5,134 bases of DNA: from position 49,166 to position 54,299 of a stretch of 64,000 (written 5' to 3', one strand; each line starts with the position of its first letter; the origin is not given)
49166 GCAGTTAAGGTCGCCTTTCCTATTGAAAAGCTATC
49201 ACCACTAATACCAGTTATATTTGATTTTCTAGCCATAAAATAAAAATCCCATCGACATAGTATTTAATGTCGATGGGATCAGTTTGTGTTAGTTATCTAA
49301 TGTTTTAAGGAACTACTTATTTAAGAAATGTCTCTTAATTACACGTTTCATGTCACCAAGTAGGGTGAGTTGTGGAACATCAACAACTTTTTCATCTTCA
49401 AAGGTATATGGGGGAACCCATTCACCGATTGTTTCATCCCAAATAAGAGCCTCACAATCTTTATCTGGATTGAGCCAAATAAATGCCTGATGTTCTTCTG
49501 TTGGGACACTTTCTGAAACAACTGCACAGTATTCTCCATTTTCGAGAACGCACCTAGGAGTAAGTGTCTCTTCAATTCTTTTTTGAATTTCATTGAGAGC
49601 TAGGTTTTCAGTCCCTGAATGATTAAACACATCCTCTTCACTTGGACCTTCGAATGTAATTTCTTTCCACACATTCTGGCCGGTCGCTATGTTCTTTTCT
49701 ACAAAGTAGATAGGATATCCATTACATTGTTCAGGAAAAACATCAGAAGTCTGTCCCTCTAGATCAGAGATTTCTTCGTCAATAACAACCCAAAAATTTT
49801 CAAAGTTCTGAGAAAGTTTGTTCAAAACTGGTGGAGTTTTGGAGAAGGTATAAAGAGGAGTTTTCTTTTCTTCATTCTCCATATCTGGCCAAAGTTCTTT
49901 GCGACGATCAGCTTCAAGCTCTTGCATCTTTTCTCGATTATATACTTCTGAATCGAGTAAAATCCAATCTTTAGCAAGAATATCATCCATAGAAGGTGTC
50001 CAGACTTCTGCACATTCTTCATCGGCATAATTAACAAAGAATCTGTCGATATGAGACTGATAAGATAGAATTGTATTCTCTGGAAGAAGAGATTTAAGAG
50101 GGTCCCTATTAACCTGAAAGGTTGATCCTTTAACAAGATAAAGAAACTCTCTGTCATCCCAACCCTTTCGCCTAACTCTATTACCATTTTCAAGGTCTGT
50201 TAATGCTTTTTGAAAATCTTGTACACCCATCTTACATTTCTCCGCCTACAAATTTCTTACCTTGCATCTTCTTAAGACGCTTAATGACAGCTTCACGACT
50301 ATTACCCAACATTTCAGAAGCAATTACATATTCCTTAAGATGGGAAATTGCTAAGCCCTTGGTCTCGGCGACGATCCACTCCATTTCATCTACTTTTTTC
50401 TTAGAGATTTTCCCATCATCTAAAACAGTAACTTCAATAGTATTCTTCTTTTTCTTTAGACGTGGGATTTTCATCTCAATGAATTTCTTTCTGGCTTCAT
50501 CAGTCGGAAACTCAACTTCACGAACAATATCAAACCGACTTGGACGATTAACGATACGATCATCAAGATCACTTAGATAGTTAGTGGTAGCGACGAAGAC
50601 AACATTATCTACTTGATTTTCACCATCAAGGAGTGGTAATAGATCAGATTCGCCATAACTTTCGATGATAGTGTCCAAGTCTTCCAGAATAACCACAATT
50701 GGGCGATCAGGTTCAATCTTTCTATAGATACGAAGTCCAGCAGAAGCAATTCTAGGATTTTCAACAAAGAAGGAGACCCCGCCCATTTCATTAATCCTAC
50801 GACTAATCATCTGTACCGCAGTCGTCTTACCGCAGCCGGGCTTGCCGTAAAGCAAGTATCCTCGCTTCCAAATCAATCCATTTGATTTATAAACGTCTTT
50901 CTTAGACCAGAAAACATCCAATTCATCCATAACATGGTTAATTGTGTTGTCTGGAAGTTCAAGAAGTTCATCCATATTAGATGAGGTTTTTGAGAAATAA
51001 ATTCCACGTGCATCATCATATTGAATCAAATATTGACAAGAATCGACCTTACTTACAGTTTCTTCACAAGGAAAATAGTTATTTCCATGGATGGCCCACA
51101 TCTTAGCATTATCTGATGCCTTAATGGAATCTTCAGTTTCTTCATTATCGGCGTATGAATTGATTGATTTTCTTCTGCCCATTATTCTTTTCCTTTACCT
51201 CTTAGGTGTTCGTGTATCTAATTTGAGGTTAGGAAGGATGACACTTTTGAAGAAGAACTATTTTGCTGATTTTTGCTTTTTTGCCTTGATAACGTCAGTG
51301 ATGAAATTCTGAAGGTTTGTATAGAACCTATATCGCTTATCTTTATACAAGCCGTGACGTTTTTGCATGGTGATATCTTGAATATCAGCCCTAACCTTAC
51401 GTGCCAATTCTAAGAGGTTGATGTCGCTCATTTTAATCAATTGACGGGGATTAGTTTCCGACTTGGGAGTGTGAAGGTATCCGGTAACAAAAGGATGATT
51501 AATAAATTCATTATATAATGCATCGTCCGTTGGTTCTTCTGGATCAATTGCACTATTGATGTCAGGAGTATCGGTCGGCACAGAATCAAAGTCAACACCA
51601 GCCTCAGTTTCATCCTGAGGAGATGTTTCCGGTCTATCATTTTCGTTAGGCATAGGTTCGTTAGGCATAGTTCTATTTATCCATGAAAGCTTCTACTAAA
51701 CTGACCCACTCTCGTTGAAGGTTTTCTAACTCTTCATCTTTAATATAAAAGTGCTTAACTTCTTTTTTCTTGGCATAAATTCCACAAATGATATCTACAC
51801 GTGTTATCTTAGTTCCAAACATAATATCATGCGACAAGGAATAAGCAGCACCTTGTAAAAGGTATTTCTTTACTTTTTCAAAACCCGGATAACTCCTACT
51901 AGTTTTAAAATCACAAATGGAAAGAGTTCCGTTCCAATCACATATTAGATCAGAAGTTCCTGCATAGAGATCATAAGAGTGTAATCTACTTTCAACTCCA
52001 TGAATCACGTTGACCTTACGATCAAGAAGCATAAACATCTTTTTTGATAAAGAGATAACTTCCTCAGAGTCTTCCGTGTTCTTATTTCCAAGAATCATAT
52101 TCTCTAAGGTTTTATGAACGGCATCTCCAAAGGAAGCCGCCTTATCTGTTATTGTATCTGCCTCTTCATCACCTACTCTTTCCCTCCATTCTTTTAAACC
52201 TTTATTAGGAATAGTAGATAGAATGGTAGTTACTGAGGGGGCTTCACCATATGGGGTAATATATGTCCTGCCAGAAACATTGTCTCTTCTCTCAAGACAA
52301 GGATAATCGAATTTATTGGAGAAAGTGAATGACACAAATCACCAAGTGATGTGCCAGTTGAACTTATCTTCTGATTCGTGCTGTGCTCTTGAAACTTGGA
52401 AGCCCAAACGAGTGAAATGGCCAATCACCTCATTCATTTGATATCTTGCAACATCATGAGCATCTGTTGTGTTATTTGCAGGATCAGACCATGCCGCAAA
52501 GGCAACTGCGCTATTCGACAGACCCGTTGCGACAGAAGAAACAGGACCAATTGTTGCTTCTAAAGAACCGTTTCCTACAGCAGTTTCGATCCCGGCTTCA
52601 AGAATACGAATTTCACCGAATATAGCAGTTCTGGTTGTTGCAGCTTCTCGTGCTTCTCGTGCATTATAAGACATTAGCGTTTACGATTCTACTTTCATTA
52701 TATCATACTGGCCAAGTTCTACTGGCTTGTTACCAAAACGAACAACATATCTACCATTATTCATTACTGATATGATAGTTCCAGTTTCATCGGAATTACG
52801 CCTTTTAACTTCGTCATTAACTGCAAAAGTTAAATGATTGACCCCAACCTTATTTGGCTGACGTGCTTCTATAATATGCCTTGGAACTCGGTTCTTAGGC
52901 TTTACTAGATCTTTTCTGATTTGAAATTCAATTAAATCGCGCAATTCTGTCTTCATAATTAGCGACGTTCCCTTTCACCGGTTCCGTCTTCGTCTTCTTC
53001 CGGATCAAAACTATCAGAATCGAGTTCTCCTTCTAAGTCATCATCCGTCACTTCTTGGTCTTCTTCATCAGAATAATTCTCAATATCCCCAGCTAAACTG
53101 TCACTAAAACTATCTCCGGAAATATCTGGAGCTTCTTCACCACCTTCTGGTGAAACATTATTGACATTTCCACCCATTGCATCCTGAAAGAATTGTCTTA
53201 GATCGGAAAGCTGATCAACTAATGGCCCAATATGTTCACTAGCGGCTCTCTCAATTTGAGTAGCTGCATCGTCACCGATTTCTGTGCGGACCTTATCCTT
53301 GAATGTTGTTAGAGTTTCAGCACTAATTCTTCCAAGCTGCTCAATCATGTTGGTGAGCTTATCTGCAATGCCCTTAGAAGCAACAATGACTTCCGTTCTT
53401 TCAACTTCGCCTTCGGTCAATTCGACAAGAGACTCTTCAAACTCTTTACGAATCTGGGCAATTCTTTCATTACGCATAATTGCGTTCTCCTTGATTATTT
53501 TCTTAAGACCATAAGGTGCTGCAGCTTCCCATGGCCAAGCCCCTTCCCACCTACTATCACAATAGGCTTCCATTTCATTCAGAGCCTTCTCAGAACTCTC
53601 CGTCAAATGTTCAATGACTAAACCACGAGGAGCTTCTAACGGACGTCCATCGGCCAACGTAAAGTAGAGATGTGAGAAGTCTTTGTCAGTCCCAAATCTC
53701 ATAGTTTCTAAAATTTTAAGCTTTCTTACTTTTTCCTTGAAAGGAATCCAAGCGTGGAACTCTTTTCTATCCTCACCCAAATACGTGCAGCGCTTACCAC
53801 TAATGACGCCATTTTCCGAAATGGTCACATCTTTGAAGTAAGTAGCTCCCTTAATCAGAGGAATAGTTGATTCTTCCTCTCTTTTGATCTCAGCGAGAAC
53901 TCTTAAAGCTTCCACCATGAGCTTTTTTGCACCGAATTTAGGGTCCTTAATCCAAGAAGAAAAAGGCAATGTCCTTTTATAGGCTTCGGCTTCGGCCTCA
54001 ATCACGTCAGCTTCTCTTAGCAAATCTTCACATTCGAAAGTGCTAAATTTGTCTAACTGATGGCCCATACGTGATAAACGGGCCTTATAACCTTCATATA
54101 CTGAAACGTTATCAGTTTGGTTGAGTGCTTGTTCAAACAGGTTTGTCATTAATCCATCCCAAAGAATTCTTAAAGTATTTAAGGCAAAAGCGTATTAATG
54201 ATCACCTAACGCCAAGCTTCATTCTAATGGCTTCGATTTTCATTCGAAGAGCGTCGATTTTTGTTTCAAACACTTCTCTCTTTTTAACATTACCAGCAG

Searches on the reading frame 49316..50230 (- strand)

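Call 62: search_protein_families(library=phrogs, proteins=[window:49316-50230:-], max_evalue=0.001)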
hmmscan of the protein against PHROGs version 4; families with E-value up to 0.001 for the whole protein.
window:49316-50230:- (305 aa): 3 families
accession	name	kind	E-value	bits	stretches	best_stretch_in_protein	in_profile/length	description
phrog_1048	-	unknown function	2e-13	51.8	1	5-102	111-204/211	-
phrog_872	-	unknown function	6.2e-12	46.8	1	5-91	90-170/172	-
phrog_643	-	transcription regulation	8.4e-05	23.7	1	66-96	45-76/84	transcriptional regulator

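Call 64: search_protein_families(library=pfam, proteins=[window:49316-50230:-], max_evalue=0.001)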
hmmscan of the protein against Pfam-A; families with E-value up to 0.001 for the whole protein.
window:49316-50230:- (305 aa): 1 family
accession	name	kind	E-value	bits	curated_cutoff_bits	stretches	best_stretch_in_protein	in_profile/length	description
PF11195.14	Tad2-like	-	1.8e-14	54.4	25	1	5-91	2-72/73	Thoeris anti-defense 2-like domain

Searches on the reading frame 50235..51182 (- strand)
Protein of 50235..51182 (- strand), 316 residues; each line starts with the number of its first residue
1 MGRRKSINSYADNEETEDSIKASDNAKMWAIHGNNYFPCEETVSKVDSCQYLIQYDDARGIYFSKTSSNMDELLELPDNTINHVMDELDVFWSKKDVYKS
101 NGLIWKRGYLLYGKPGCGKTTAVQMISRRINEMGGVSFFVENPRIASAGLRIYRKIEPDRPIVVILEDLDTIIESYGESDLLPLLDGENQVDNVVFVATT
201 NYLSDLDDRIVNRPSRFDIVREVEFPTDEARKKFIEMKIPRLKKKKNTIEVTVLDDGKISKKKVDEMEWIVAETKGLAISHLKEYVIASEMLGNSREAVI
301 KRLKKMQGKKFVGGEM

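Call 62: search_protein_families(library=phrogs, proteins=[window:50235-51182:-], max_evalue=0.001)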
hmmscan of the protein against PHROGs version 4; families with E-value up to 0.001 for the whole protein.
window:50235-51182:- (316 aa): 8 families
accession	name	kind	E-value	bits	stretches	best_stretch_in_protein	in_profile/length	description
phrog_7485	-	unknown function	1.9e-21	77.6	1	80-240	201-376/430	-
phrog_3757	-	unknown function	2.5e-13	51.2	2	78-131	98-151/367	-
phrog_10440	-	unknown function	3.1e-10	40.1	1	100-238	226-366/483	-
phrog_2376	-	other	3.3e-10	40.9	1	44-240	22-206/363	ATPase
phrog_10401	-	other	8.8e-09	35.6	0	193-269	557-619/667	ATPase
phrog_168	-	DNA, RNA and nucleotide metabolism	3.2e-06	28.1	1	109-277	45-210/314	clamp loader of DNA polymerase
phrog_9172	-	unknown function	1.4e-05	25.1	0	97-128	99-129/509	-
phrog_5846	-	DNA, RNA and nucleotide metabolism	2.3e-05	24.8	1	104-132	37-64/380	clamp loader of DNA polymerase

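Call 64: search_protein_families(library=pfam, proteins=[window:50235-51182:-], max_evalue=0.001)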
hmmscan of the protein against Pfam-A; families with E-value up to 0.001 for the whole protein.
window:50235-51182:- (316 aa): 2 families
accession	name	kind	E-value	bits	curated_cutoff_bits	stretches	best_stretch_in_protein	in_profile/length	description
PF00004.35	AAA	-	1.3e-14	55.2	21.2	1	109-224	1-130/131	ATPase family associated with various cellular activities (AAA)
PF13191.12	AAA_16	-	0.00077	20.4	32.6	0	108-135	26-53/167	AAA ATPase domain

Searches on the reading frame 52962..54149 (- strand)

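Call 62: search_protein_families(library=phrogs, proteins=[window:52962-54149:-], max_evalue=0.001)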
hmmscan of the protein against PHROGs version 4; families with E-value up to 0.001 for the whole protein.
window:52962-54149:- (396 aa): 1 family
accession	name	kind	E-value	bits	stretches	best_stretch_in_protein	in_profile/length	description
phrog_14154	-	head and packaging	1.2e-07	31.5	1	239-386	32-171/771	virion structural protein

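Call 64: search_protein_families(library=pfam, proteins=[window:52962-54149:-], max_evalue=0.001)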
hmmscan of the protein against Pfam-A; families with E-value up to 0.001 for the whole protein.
window:52962-54149:- (396 aa): 0 families
